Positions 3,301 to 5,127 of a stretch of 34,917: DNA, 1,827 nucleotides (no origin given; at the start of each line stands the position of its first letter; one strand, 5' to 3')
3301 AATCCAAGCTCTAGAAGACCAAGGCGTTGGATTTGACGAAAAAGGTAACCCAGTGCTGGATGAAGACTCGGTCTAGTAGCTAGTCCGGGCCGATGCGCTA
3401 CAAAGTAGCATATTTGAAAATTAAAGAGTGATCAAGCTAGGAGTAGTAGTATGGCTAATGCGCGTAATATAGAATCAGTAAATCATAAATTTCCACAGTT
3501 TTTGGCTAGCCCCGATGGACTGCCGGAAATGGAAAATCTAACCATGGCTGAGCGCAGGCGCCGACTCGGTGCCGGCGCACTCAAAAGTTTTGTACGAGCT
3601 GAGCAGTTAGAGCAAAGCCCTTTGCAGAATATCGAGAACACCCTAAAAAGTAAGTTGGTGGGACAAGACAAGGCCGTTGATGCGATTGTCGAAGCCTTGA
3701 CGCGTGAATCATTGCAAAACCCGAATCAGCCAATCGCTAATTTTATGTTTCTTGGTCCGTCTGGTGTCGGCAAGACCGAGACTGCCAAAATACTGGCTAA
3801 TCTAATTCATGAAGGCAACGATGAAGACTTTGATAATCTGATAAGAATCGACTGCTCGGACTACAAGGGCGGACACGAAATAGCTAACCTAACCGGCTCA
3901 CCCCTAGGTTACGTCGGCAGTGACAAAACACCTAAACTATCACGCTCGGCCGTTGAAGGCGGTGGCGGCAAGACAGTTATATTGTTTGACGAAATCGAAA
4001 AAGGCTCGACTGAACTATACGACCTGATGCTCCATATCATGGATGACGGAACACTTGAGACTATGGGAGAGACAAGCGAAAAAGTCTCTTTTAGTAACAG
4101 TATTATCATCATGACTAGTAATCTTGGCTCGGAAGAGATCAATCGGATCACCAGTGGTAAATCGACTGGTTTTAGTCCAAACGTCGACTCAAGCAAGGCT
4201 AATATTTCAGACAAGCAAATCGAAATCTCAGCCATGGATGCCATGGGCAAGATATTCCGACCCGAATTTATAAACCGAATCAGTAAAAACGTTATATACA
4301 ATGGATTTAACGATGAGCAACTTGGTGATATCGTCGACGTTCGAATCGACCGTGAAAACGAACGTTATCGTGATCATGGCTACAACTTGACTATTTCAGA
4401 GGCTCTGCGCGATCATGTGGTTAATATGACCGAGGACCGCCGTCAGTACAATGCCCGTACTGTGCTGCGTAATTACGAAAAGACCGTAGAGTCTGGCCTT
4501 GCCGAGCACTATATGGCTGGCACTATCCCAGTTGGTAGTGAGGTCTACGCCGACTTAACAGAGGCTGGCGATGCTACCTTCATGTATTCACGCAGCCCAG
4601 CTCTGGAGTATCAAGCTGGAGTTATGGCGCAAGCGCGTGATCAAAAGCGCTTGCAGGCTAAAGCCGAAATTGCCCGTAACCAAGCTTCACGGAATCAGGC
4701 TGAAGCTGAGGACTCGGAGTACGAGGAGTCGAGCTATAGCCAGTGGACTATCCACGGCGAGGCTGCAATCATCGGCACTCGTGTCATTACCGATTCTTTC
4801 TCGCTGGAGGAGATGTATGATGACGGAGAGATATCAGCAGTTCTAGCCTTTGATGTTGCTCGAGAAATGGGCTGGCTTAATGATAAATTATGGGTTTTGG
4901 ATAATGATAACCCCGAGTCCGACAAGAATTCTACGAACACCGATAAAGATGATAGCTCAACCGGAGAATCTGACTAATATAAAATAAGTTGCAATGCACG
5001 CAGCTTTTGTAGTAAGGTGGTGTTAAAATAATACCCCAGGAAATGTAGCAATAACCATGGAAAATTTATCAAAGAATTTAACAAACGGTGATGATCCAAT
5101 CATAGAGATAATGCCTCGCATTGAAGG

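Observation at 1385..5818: pheS and pheT are separated by a 4.4-kb four-gene cassette of unknown function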

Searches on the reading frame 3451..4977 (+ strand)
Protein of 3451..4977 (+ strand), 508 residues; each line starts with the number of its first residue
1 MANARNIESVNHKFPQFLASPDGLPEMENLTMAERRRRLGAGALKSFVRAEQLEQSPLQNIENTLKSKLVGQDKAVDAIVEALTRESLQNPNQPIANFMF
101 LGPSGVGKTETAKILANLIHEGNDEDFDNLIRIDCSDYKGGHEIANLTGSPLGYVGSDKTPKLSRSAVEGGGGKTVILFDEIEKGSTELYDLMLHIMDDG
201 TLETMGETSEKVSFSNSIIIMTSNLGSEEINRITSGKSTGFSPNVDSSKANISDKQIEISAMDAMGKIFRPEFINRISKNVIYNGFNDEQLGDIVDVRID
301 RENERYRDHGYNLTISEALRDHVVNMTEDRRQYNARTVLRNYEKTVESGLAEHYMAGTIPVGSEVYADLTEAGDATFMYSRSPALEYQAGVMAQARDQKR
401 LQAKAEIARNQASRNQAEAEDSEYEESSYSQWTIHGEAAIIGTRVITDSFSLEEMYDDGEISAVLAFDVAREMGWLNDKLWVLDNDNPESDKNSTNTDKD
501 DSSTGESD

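Call 3: search_protein_families(library=pfam, proteins=[window:3451-4977:+], max_evalue=0.1)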
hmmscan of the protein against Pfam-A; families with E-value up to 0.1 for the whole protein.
window:3451-4977:+ (508 aa): 9 families
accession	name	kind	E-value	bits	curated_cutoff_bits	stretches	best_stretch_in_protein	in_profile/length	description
PF07724.20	AAA_2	-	6.7e-36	124.3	27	1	93-278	1-164/166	AAA domain (Cdc48 subfamily)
PF10431.15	ClpB_D2-small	-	2.4e-08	34.3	21.9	1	287-365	2-79/81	C-terminal, D2-small domain, of ClpB protein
PF00158.32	Sigma54_activat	-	3e-07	30.7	20.2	1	71-224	3-143/168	Sigma-54 interaction domain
PF07728.20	AAA_5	-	6.3e-07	29.9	22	1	98-227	2-125/139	AAA domain (dynein-related subfamily)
PF00004.35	AAA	-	1.1e-06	29.5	21.2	1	99-225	2-110/131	ATPase family associated with various cellular activities (AAA)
PF00910.28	RNA_helicase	-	0.0017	19.3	21.5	0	99-122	2-25/105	RNA helicase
PF13401.12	AAA_22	-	0.0026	18.5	27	1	100-198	10-109/130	AAA domain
PF06309.17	Torsin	-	0.0091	16.5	27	1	57-122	15-81/127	Torsin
PF05496.18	RuvB_N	-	0.014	15.6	27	0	68-118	8-56/159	Holliday junction DNA helicase RuvB P-loop domain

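Call 4: search_protein_families(library=ncbifam, proteins=[window:3451-4977:+], max_evalue=0.1)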
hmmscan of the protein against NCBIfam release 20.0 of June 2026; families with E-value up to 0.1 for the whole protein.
window:3451-4977:+ (508 aa): 47 families (the best 25 are shown)
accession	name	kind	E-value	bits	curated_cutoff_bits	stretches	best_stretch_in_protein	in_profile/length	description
TIGR03346.1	chaperone_ClpB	equivalog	1.7e-64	218.6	1232.1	1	54-371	552-847/853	ATP-dependent chaperone ClpB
TIGR02639.1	ClpA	equivalog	5.2e-54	183.6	993.15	1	52-366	442-731/734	ATP-dependent Clp protease ATP-binding subunit ClpA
NF033606.1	heat_AAA_ClpK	exception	4e-53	180.5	1900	1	55-396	601-926/949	heat shock survival AAA family ATPase ClpK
NF008118.0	PRK10865.1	equivalog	7.3e-53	179.7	1417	1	53-369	554-848/857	ATP-dependent chaperone ClpB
TIGR03345.1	VI_ClpV1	equivalog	2.8e-47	161.6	884.95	1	56-355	555-836/852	type VI secretion system ATPase TssH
NF033607.0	disagg_AAA_ClpG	exception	2.8e-46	157.9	1900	1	54-415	579-918/932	AAA family protein disaggregase ClpG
NF008263.0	PRK11034.1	equivalog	7.3e-43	146.5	1350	1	54-380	445-745/758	ATP-dependent Clp protease ATP-binding subunit ClpA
NF047795.1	TransRegDagR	equivalog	2.9e-06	25.5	1400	1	55-222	97-262/938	transcriptional regulator DagR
TIGR02397.1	dnaX_nterm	equivalog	8.5e-06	25.2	250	1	68-125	15-66/355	DNA polymerase III subunit gamma/tau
NF009067.0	PRK12402.1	equivalog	4.2e-05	22.7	317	1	65-137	13-76/340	replication factor C small subunit 2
TIGR02928.1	TIGR02928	subfamily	0.00011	21.2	181.3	1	65-145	13-92/366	orc1/cdc6 family replication initiation protein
NF009882.0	PRK13341.1-3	equivalog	0.00021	19.5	1197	0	67-116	30-75/734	AAA family ATPase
NF008485.2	PRK11388.1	equivalog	0.00022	19.7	551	1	51-205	317-455/643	dihydroxyacetone kinase operon transcriptional regulator DhaR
NF011512.0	PRK14950.1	equivalog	0.00034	19.9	593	1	68-118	17-61/585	DNA polymerase III subunits gamma and tau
NF005638.0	PRK07399.1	subfamily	0.00053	19.1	230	1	63-125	3-59/317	DNA polymerase III subunit delta'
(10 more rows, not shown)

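Call 5: search_protein_families(library=padloc, proteins=[window:3451-4977:+], max_evalue=0.1)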
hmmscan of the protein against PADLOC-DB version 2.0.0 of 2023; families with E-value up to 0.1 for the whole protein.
window:3451-4977:+ (508 aa): 5 families
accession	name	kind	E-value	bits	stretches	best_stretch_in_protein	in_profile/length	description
PDLC04606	PDC-M37B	-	2.9e-28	97.2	1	49-235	126-304/390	-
PDLC03838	DolB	-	4.2e-26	90.1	1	50-229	122-282/375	-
PDLC04605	PDC-M37B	-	2.3e-23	81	1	46-231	253-430/518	-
PDLC04140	mad8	-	0.0032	15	1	98-331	30-115/314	mads_8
PDLC00915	TRIP13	-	0.0086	13.5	1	62-135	34-103/302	TRIP13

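Call 9: find_homologous_proteins(query=window:3451-4977:+)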
Query window:3451-4977:+ (508 aa): 7921 proteins with E <= 0.001 among 8000 candidates; the best 120 are listed.
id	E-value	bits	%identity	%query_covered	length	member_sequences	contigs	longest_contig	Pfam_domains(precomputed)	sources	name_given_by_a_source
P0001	0.0e+0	1119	100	100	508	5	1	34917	PF00158.33,PF07724.21,PF00004.36,PF07728.21,PF10431.16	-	-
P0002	8.3e-182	624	57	100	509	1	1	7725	PF00158.33,PF07724.21,PF07728.21,PF10431.16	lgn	-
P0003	2.1e-181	622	60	94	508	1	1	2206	PF00158.33,PF07724.21,PF07728.21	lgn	-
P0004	8.6e-163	561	54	99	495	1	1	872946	PF00158.33,PF07724.21,PF00004.36,PF07728.21,PF10431.16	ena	-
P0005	6.9e-85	304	47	65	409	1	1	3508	PF00158.33,PF07724.21,PF00004.36,PF07728.21,PF10431.16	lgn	-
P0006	1.9e-83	299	44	69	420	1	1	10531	PF00158.33,PF07724.21,PF00004.36,PF13401.13,PF07728.21,PF10431.16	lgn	-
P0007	5.3e-83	298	47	65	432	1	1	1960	PF00158.33,PF07724.21,PF00004.36,PF13401.13,PF07728.21,PF10431.16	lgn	-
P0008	3.9e-80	288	43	74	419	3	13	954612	PF00158.33,PF07724.21,PF00004.36,PF13401.13,PF07728.21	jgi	jgi:ATP-dependent Clp protease ATP-binding subunit ClpA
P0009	2.4e-66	243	40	69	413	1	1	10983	PF07724.21,PF00004.36,PF07728.21,PF10431.16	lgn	-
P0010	5.8e-66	242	42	62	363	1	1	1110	PF00158.33,PF07724.21,PF00004.36,PF07728.21,PF10431.16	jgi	jgi:ATP-dependent Clp protease ATP-binding subunit ClpA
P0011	6.5e-64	235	39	68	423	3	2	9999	PF07724.21,PF07728.21,PF10431.16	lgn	-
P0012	2.4e-63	233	39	66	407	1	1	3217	PF07724.21,PF00004.36,PF07728.21,PF10431.16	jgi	jgi:ATP-dependent Clp protease ATP-binding subunit ClpA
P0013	1.9e-62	230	39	61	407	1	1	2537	PF07724.21,PF00004.36,PF07728.21,PF10431.16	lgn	-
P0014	4.8e-60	222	38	65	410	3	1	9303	PF07724.21,PF00004.36,PF07728.21,PF10431.16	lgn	-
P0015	5.6e-60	222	39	65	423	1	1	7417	PF07724.21,PF00004.36,PF13401.13,PF07728.21,PF10431.16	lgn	-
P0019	3.3e-57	213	39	59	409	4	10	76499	PF07724.21,PF00004.36,PF07728.21,PF10431.16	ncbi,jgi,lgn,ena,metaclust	metaclust:\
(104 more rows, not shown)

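Call 13: find_encoding_contigs(protein=P0004, flank=10000, max_places=3)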
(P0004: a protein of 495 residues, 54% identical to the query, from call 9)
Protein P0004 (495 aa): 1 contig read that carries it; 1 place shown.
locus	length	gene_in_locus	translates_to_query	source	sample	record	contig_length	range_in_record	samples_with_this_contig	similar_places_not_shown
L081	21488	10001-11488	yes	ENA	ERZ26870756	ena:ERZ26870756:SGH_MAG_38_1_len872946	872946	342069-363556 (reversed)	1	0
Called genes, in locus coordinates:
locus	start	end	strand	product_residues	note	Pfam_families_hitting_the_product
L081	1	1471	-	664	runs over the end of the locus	PF00115:COX1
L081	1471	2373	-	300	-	PF00116:COX2 (faint), PF06481:COX_ARM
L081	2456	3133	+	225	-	-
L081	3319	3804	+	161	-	-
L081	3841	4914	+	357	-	PF02646:RmuC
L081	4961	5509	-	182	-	-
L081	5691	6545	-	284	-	PF00230:MIP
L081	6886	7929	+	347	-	PF02912:Phe_tRNA-synt_N, PF01409:tRNA-synt_2d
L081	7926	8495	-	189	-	-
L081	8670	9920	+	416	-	PF06414:Zeta_toxin (faint), PF00004:AAA (faint), PF07724:AAA_2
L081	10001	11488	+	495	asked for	PF00158:Sigma54_activat (weak), PF07724:AAA_2, PF00004:AAA (weak), PF07728:AAA_5 (faint), PF10431:ClpB_D2-small (weak)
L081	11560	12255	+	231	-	-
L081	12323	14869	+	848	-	PF01588:tRNA_bind, PF03483:B3_4, PF03484:B5, PF17759:tRNA_synthFbeta, PF03147:FDX-ACB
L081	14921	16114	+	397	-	PF07992:Pyr_redox_2, PF13454:NAD_binding_9 (faint), PF00070:Pyr_redox (weak)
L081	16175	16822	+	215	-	PF00254:FKBP_C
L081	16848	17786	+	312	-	PF01266:DAO (faint), PF07992:Pyr_redox_2, PF13738:Pyr_redox_3, PF00070:Pyr_redox (weak)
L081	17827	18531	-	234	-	PF03009:GDPD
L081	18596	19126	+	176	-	PF00719:Pyrophosphatase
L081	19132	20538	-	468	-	PF01966:HD (weak), PF13328:HD_4, PF04607:RelA_SpoT, PF02824:TGS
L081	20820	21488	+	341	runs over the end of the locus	PF00044:Gp_dh_N, PF02800:Gp_dh_C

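Call 14: find_encoding_contigs(protein=P0002, flank=10000, max_places=3)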
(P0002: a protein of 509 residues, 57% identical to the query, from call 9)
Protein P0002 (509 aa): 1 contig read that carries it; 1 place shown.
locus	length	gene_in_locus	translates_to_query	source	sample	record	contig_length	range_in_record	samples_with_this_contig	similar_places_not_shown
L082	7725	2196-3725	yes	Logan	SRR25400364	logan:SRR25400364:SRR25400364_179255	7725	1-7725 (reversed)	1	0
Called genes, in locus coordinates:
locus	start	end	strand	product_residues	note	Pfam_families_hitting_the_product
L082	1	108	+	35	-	?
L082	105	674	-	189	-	-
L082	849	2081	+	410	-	PF07724:AAA_2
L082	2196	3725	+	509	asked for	PF00158:Sigma54_activat (weak), PF07724:AAA_2, PF07728:AAA_5 (weak), PF10431:ClpB_D2-small (weak)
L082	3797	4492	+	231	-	-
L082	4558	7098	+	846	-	PF01588:tRNA_bind, PF03483:B3_4, PF03484:B5, PF17759:tRNA_synthFbeta, PF03147:FDX-ACB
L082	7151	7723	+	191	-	?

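Call 20: find_encoding_contigs(protein=P0008, flank=8000, max_places=3)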
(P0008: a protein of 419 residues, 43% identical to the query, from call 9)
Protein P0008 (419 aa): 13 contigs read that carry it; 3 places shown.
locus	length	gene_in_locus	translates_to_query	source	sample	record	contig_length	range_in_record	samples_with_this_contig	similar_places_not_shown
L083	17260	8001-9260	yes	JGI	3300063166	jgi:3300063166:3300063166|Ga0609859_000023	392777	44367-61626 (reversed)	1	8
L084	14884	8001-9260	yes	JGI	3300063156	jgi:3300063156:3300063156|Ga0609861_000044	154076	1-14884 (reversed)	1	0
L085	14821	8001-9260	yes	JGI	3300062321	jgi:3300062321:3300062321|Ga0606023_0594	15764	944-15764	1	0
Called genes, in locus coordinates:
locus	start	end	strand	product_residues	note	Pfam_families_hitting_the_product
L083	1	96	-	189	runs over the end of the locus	-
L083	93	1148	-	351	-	PF11104:PilM_2, PF06723:MreB_Mbl (faint), PF14450:FtsA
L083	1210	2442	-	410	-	PF28597:T2SSF_N, PF00482:T2SSF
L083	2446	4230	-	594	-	PF05157:MshEN, PF00437:T2SSE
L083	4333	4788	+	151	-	PF02367:TsaE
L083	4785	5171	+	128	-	PF00814:TsaD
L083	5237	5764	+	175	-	PF07963:N_methyl, PF08334:T2SSG (weak)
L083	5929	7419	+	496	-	PF12072:RNase_Y_N, PF13083:KH_KhpA-B (faint), PF22891:KH_PNO1_2nd (faint), PF00013:KH_1 (weak), PF01966:HD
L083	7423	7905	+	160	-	PF00293:NUDIX, PF22327:Nudt16-like (weak)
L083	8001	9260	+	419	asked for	PF00158:Sigma54_activat, PF00004:AAA (weak), PF07724:AAA_2, PF07728:AAA_5, PF13401:AAA_22 (faint)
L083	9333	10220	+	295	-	-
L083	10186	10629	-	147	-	PF04120:Iron_permease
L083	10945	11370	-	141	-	-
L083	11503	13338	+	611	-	PF02463:SMC_N, PF11398:DUF2813 (faint), PF13175:AAA_15, PF13476:AAA_23, PF13304:AAA_21, PF13175:AAA_15, PF13304:AAA_21, PF20469:OLD-like_TOPRIM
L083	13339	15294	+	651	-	PF00580:UvrD-helicase (weak), PF13086:AAA_11 (faint), PF13245:AAA_19, PF01443:Viral_helicase1 (faint), PF00580:UvrD-helicase, PF13361:UvrD_C (faint), PF13538:UvrD_C_2 (faint)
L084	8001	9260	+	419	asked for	PF00158:Sigma54_activat, PF00004:AAA (weak), PF07724:AAA_2, PF07728:AAA_5, PF13401:AAA_22 (faint)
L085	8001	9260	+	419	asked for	PF00158:Sigma54_activat, PF00004:AAA (weak), PF07724:AAA_2, PF07728:AAA_5, PF13401:AAA_22 (faint)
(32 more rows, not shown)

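Call 21: find_encoding_contigs(protein=P0019, flank=8000, max_places=3)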
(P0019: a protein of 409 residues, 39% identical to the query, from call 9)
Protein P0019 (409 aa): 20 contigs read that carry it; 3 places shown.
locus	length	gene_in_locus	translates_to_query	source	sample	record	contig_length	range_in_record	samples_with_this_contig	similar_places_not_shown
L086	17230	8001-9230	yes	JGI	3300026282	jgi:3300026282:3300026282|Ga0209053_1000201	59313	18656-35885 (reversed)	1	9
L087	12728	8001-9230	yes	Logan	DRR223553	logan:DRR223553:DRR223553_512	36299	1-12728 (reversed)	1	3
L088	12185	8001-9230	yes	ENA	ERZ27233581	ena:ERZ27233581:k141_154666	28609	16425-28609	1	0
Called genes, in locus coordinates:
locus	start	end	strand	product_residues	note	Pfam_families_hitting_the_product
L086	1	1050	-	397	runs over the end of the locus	PF01555:N6_N4_Mtase (weak), PF01170:UPF0020 (weak), PF13649:Methyltransf_25 (weak), PF13847:Methyltransf_31 (weak)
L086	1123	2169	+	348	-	PF03706:LPG_synthase_TM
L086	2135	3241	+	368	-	PF13742:tRNA_anti_2, PF01336:tRNA_anti-codon (weak), PF02601:Exonuc_VII_L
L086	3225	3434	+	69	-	-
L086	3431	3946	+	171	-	-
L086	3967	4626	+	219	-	-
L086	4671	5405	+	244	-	PF02518:HATPase_c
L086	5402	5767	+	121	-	PF00072:Response_reg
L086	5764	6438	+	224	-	PF11967:RecO_N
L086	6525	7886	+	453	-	PF00587:tRNA-synt_2b, PF03129:HGTP_anticodon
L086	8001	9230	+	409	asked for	PF07724:AAA_2, PF00004:AAA (weak), PF07728:AAA_5, PF10431:ClpB_D2-small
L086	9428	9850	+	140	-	PF00075:RNase_H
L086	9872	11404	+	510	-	PF05970:PIF1, PF13245:AAA_19, PF13604:AAA_30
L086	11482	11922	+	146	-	-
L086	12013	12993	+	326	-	PF16162:KwaB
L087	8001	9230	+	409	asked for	PF07724:AAA_2, PF00004:AAA (weak), PF07728:AAA_5, PF10431:ClpB_D2-small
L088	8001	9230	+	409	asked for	PF07724:AAA_2, PF00004:AAA (weak), PF07728:AAA_5, PF10431:ClpB_D2-small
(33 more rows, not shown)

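Call 22: find_encoding_contigs(protein=P0006, flank=8000, max_places=2)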
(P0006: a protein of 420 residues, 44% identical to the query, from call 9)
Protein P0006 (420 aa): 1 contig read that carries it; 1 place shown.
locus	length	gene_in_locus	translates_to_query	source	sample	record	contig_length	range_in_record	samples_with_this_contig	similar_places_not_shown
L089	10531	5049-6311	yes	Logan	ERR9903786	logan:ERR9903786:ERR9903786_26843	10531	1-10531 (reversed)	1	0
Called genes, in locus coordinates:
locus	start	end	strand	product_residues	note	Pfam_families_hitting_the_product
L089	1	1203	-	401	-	?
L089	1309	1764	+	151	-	PF02367:TsaE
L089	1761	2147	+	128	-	PF00814:TsaD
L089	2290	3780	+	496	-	PF12072:RNase_Y_N, PF13083:KH_KhpA-B (faint), PF22891:KH_PNO1_2nd (weak), PF00013:KH_1 (weak), PF01966:HD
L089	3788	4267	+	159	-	PF00293:NUDIX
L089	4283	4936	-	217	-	-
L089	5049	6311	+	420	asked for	PF00158:Sigma54_activat, PF00004:AAA (weak), PF07724:AAA_2, PF07728:AAA_5, PF13401:AAA_22 (weak), PF10431:ClpB_D2-small (weak)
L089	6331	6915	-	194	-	-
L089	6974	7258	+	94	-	PF02583:Trns_repr_metal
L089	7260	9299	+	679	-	PF00122:E1-E2_ATPase, PF00702:Hydrolase, PF08282:Hydrolase_3 (weak)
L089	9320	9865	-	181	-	PF01300:Sua5_yciO_yrdC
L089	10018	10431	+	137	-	PF08570:DUF1761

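Call 31: search_solved_structures(query=window:3451-4977:+, show_alignments=1, max_evalue=1e-20)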
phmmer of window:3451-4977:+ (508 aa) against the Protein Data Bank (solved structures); distinct sequences matched with E-value up to 1e-20: 48.
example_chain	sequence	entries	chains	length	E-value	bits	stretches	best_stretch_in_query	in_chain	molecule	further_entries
3j3t_A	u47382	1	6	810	3.6e-54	187.8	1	51-371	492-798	Negative regulator of genetic competence ClpC/MecB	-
7abr_A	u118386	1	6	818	1.7e-53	185.5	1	51-373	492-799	Negative regulator of genetic competence ClpC/MecB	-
3j3s_A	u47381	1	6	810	2.2e-53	185.2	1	51-371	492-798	Negative regulator of genetic competence ClpC/MecB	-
3j3r_A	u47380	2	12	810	2.2e-53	185.2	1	51-371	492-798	Negative regulator of genetic competence ClpC/MecB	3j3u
6em8_A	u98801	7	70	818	1.1e-50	176.4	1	50-368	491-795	ATP-dependent Clp protease ATP-binding subunit ClpC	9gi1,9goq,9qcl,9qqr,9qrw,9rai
6em9_A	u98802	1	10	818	1.1e-50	176.3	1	50-368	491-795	ATP-dependent Clp protease ATP-binding subunit ClpC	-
5ofo_C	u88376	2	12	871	5.8e-48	167.3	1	49-372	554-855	Chaperone protein ClpB,ATP-dependent Clp protease ATP-binding subunit ClpA,Chaperone prote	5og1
1qvr_A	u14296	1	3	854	1.7e-47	165.8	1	54-373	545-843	ClpB protein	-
4lj4_A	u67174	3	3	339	4.3e-47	164.5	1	54-374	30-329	Chaperone protein ClpB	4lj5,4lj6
4lj8_A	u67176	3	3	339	1.5e-46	162.7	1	54-374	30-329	Chaperone protein ClpB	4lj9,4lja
4lj7_A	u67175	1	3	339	1.5e-46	162.6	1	54-374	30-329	Chaperone protein ClpB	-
8xon_S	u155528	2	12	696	1.5e-46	162.6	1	51-375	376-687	NDP-hexose 4-ketoreductase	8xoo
4fct_A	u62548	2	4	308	5e-46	160.9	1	56-373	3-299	Chaperone protein ClpB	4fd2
4fcv_A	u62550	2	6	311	5.7e-46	160.8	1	55-373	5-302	Chaperone protein ClpB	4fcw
6og3_E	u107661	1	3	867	7.8e-46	160.3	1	49-374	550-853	Hyperactive disaggregase ClpB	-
7ttr_A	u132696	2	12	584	1.6e-27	100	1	53-369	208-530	Caseinolytic peptidase B protein homolog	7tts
7us2_A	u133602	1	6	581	4.1e-27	98.6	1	53-369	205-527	Caseinolytic peptidase B protein homolog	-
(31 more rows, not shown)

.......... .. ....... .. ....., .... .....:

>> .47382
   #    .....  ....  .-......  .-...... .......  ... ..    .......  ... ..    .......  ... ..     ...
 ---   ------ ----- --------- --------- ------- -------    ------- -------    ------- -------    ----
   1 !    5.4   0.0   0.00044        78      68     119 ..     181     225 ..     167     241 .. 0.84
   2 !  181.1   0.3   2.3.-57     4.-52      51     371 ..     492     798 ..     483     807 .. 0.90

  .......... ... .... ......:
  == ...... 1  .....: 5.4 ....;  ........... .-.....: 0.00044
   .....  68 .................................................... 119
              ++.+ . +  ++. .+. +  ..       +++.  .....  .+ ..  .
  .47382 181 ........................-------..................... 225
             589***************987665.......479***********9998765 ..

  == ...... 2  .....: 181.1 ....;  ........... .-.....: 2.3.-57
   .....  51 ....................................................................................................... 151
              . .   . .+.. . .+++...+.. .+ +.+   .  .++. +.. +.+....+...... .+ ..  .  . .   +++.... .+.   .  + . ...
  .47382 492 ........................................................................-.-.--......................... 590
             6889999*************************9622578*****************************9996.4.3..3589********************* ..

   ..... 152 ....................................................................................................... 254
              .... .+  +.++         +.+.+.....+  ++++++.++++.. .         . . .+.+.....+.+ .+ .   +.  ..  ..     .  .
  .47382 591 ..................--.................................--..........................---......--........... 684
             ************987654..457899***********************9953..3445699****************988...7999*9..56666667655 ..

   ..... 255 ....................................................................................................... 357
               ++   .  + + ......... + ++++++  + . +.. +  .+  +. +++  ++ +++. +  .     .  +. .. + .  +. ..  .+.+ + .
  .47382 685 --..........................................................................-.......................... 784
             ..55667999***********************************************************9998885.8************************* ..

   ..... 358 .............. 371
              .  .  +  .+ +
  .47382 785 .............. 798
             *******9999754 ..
